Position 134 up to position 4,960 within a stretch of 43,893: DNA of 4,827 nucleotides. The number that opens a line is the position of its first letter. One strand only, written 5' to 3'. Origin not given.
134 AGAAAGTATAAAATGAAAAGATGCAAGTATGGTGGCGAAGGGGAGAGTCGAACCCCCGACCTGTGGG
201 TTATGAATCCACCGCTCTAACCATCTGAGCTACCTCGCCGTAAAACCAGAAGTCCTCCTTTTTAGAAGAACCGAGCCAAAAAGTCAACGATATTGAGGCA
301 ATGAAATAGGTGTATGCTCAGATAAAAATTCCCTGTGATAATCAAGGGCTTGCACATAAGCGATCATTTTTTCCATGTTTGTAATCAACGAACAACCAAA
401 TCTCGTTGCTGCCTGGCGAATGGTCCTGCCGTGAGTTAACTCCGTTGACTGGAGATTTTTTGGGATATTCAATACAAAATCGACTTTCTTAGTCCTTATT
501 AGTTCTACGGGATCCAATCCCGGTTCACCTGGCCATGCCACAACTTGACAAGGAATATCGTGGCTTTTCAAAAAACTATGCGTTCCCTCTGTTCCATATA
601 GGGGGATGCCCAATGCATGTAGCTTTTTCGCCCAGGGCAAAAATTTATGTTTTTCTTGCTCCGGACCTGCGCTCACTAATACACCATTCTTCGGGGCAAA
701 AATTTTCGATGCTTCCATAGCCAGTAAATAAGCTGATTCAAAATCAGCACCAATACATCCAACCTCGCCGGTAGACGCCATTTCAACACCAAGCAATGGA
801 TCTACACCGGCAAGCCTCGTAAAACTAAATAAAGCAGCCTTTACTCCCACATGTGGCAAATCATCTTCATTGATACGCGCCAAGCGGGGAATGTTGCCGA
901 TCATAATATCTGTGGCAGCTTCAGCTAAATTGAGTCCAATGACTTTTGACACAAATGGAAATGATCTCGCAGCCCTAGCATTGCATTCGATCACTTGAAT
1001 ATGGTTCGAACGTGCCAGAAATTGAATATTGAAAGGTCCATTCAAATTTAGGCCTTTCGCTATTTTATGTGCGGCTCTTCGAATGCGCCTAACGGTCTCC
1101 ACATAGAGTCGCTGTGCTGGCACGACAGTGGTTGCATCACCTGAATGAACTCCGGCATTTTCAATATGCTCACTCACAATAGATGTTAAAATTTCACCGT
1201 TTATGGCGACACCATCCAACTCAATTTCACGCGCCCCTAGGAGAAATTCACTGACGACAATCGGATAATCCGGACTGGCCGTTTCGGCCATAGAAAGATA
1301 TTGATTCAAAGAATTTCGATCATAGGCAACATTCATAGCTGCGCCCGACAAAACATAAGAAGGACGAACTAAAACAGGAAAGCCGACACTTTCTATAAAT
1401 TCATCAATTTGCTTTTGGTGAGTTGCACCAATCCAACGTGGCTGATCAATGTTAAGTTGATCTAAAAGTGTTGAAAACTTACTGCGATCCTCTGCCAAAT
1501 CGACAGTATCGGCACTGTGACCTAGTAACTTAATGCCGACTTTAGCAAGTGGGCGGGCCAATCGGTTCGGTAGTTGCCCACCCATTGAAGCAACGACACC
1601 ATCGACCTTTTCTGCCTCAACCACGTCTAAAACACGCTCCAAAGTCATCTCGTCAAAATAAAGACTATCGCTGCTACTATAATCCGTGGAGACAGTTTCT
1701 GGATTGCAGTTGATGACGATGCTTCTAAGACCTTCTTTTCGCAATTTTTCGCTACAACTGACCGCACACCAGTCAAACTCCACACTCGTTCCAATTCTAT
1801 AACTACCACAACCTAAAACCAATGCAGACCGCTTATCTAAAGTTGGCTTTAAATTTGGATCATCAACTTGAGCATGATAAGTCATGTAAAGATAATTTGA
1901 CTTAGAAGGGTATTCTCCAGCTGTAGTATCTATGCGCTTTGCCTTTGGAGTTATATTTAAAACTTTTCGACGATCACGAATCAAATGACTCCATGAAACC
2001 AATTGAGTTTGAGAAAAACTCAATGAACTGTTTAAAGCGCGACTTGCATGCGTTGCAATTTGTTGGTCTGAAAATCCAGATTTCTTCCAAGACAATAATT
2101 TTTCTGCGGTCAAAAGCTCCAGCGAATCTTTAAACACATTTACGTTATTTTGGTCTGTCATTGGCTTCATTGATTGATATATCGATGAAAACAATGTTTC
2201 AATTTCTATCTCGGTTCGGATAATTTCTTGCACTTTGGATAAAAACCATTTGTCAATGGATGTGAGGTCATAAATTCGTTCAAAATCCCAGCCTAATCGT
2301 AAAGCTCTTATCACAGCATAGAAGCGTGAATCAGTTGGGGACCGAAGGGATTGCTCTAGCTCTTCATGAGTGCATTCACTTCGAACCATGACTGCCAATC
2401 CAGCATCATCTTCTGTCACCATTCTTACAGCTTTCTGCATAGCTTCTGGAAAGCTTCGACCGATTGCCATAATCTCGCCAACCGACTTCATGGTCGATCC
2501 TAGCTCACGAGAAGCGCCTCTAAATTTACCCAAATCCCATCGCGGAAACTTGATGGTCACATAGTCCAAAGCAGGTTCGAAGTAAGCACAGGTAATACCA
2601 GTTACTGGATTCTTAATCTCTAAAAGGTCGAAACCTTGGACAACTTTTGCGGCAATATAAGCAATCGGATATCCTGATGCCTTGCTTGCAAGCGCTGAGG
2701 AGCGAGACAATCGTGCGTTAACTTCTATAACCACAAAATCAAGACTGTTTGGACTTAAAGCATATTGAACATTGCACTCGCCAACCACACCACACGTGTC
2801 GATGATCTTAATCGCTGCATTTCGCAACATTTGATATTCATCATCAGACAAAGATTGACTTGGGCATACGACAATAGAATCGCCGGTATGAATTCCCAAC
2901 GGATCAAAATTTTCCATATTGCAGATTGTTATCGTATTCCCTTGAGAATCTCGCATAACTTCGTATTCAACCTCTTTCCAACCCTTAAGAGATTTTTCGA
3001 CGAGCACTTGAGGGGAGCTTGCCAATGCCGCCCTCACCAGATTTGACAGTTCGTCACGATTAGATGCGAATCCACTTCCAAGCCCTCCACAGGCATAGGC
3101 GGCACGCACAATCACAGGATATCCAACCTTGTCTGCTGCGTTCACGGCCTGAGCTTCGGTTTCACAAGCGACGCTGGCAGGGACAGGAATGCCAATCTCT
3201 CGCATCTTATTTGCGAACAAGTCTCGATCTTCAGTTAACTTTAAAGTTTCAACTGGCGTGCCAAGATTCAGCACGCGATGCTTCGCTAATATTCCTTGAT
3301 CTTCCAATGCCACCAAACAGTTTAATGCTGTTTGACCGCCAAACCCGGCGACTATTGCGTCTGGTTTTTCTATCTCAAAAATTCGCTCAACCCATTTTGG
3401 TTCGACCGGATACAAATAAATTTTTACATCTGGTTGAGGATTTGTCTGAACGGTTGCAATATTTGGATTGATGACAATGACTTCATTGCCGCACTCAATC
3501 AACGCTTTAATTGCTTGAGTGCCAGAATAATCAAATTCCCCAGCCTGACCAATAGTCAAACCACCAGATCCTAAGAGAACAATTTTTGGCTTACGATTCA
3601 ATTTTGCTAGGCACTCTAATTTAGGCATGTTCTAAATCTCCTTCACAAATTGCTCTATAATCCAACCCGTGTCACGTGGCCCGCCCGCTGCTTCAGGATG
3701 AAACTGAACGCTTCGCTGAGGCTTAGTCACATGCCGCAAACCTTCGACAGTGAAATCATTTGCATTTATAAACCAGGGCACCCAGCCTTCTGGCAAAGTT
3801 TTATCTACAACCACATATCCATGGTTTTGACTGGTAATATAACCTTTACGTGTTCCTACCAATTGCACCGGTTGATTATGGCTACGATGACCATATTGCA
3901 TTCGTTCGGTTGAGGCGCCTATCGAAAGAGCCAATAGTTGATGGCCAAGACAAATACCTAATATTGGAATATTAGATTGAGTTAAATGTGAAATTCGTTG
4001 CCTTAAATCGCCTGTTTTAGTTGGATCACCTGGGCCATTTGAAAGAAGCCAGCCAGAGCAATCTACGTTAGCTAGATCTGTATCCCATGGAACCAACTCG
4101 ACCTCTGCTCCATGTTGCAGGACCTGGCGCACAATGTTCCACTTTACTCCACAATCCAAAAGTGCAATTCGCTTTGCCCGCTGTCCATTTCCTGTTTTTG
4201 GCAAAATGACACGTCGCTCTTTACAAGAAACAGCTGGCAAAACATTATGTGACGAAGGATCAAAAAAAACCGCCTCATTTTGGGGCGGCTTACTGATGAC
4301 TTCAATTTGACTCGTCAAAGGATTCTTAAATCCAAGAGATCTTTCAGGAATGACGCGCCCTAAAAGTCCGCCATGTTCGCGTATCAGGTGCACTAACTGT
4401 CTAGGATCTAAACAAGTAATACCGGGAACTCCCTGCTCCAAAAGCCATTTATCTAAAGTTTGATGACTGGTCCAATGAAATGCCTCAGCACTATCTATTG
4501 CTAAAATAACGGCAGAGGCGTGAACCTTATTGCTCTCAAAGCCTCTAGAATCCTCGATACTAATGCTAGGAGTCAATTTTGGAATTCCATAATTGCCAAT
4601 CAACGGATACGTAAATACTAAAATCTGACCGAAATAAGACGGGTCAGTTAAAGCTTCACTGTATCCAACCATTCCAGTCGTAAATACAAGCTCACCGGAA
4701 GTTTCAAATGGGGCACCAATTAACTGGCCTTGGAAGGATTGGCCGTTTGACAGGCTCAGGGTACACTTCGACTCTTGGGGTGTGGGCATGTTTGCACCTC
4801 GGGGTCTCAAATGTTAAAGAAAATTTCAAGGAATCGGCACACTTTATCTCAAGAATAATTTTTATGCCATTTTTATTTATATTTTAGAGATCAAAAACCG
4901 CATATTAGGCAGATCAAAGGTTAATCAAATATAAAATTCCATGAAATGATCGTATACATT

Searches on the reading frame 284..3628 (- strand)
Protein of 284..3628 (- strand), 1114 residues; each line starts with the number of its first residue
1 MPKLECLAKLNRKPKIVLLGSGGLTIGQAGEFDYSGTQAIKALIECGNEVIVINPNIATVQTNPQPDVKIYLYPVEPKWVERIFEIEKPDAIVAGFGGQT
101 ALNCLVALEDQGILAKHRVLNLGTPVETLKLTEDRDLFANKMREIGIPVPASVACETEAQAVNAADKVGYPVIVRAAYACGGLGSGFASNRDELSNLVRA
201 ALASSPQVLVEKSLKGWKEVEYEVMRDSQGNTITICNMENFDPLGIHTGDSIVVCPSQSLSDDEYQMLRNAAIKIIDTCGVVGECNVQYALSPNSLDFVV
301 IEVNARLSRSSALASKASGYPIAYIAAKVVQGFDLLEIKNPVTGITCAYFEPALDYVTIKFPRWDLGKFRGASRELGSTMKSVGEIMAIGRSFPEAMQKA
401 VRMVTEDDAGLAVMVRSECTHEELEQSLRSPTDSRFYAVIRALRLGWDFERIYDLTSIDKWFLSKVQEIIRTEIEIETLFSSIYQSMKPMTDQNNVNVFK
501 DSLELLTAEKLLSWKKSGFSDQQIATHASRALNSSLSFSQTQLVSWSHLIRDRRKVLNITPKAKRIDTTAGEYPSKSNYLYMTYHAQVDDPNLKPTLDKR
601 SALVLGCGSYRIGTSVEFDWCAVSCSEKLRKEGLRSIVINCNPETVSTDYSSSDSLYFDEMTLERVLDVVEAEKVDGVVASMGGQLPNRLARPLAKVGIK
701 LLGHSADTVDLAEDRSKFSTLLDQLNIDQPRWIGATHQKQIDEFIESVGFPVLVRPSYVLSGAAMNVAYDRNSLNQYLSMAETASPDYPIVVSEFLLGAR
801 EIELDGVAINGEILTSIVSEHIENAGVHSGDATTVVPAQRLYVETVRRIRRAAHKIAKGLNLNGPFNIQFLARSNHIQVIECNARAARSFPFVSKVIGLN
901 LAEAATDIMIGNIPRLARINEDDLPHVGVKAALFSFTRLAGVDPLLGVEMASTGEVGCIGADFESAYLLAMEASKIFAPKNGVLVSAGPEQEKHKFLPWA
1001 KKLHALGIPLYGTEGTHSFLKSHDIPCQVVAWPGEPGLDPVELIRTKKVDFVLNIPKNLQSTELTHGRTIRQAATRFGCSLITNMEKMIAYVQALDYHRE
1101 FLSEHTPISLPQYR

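Call 10: search_protein_families(library=pfam, proteins=[window:284-3628:-], max_evalue=0.01)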
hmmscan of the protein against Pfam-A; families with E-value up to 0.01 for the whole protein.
window:284-3628:- (1114 aa): 11 families
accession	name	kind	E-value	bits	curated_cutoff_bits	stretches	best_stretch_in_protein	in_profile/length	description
PF02786.22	CPSase_L_D2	-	3.8e-106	353.7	19.8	2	134-336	1-209/211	Carbamoyl-phosphate synthase L chain, ATP binding domain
PF25596.1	CPSase_L_D1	-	1.8e-76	254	27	2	599-710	2-117/118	Carbamoyl phosphate synthase preATP-grasp domain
PF02787.25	CPSase_L_D3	-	8.1e-20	71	26.6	1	427-478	2-53/80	Carbamoyl-phosphate synthetase large chain, oligomerisation domain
PF07478.18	Dala_Dala_lig_C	-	4.6e-18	65.9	24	2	145-305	5-174/204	D-ala D-ala ligase C-terminus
PF02222.28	ATP-grasp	-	1.9e-17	63.9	27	2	142-284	3-142/179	ATP-grasp domain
PF02142.27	MGS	-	2.5e-15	56.8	24.1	1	996-1083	2-94/94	MGS-like domain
PF08443.16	RimK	-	1.2e-08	35.2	21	1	712-885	1-166/188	RimK-like ATP-grasp domain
PF15632.11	ATPgrasp_Ter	-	1.2e-08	35.2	29.1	1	800-911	14-110/131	ATP-grasp in the biosynthetic pathway with Ter operon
PF02655.19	ATP-grasp_3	-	2.5e-06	28.1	23.2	0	134-308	3-158/160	ATP-grasp domain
PF01071.24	GARS_A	-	0.00022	21.6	27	0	142-230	10-104/194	Phosphoribosylglycinamide synthetase, ATP-grasp (A) domain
PF13549.11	ATP-grasp_5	-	0.00042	20.2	27.6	1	143-176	20-53/221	ATP-grasp domain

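Call 71: find_related_loci(query=window:284-3628:-, collection=genome_contigs, flank=500)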
Query window:284-3628:- (1114 aa) in genome_contigs; peptide patterns used: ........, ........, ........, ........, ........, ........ (x = any residue, [..] = any of these).
599 stretches matched a pattern (row limit reached: there are more); 588 encode a relative of the query (tblastn E <= 1e-3); the best 80 are kept; 80 distinct loci.
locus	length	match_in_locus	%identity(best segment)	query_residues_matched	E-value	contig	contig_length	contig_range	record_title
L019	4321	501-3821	78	1-1114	0e+0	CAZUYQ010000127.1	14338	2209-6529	MAG TPA_asm: uncultured Polynucleobacter sp. isolate SRP285395_co2_426 genome assembly, contig: NODE_6594_length_14338_c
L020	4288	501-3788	75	1-1114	0e+0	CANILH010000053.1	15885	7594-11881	MAG: Oligoflexales bacterium isolate RH-14apr17-458 genome assembly, contig: RH-14apr17-C9535, whole genome shotgun sequ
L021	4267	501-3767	75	8-1114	0e+0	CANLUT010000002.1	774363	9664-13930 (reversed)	MAG: Oligoflexales bacterium isolate ZE-Jul18-111 genome assembly, contig: ZE-Jul18-C2, whole genome shotgun sequence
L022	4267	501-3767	75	8-1114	0e+0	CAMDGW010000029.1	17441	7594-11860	MAG: Pseudobacteriovorax antillogorgiicola isolate MoE-23oct19-104 genome assembly, contig: MoE-23oct19-C3900, whole gen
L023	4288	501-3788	74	1-1114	0e+0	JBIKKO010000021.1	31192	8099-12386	MAG: Oligoflexales bacterium isolate ME2014-07-27_3300042368_group5_bin70 Rohwer_bin1144_scaffold_218_c1, whole genome s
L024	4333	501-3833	66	1-1114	0e+0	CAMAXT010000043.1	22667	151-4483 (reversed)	MAG: Pseudobacteriovorax antillogorgiicola isolate MH-08apr19-170 genome assembly, contig: MH-08apr19-C5134, whole genom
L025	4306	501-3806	66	1-1114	0e+0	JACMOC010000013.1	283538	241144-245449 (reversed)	MAG: Oligoflexus sp. isolate LF-bin-20 FL-bin-20-contig-k141_393216, whole genome shotgun sequence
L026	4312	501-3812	66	1-1113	0e+0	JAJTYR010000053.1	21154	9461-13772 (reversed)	MAG: Burkholderiaceae bacterium isolate DTUPRO3 53-Genome33, whole genome shotgun sequence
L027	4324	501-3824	66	1-1114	0e+0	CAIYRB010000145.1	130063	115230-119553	MAG: uncultured proteobacterium isolate Umea_bin-10125 genome assembly, contig: bin-10125:145/212, whole genome shotgun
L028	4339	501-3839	66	1-1114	0e+0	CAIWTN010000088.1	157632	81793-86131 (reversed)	MAG: uncultured proteobacterium isolate Loclat_bin-10810 genome assembly, contig: bin-10810:088/252, whole genome shotgu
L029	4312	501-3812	65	1-1114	0e+0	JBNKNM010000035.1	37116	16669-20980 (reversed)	MAG: Pseudobacteriovorax sp. isolate G2.bin.16.permissive NODE_35_length_37116_cov_5.700370, whole genome shotgun sequen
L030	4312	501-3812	66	1-1114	0e+0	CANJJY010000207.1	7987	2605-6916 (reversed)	MAG: Oligoflexaceae bacterium isolate RH-23may17-1129 genome assembly, contig: RH-23may17-C75065, whole genome shotgun s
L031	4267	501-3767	65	11-1114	0e+0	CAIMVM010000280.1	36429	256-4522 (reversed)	MAG: uncultured proteobacterium isolate ErkenSummer_bin-3819 genome assembly, contig: bin-3819:280/372, whole genome sho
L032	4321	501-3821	65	1-1114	0e+0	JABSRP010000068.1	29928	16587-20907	MAG: Pseudobacteriovorax sp. isolate DT_89 DT-Pseudobacteriovorax-1_scaffold_69, whole genome shotgun sequence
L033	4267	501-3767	65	11-1114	0e+0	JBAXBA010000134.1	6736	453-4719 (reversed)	MAG: Pseudomonadota bacterium isolate ELA155 MAG155_134, whole genome shotgun sequence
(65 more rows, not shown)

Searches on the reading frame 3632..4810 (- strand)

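Call 10: search_protein_families(library=pfam, proteins=[window:3632-4810:-], max_evalue=0.01)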
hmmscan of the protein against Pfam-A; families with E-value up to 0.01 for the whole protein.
window:3632-4810:- (392 aa): 3 families
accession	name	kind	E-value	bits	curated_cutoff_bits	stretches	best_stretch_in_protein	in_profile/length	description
PF00117.34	GATase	-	7.6e-48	163.1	22.8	1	217-389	2-188/190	Glutamine amidotransferase class-I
PF00988.28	CPSase_sm_chain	-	8e-40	136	27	1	18-151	1-124/126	Carbamoyl-phosphate synthase small chain, CPSase domain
PF07722.19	Peptidase_C26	-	1.8e-05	25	20.5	1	274-319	99-155/219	Peptidase C26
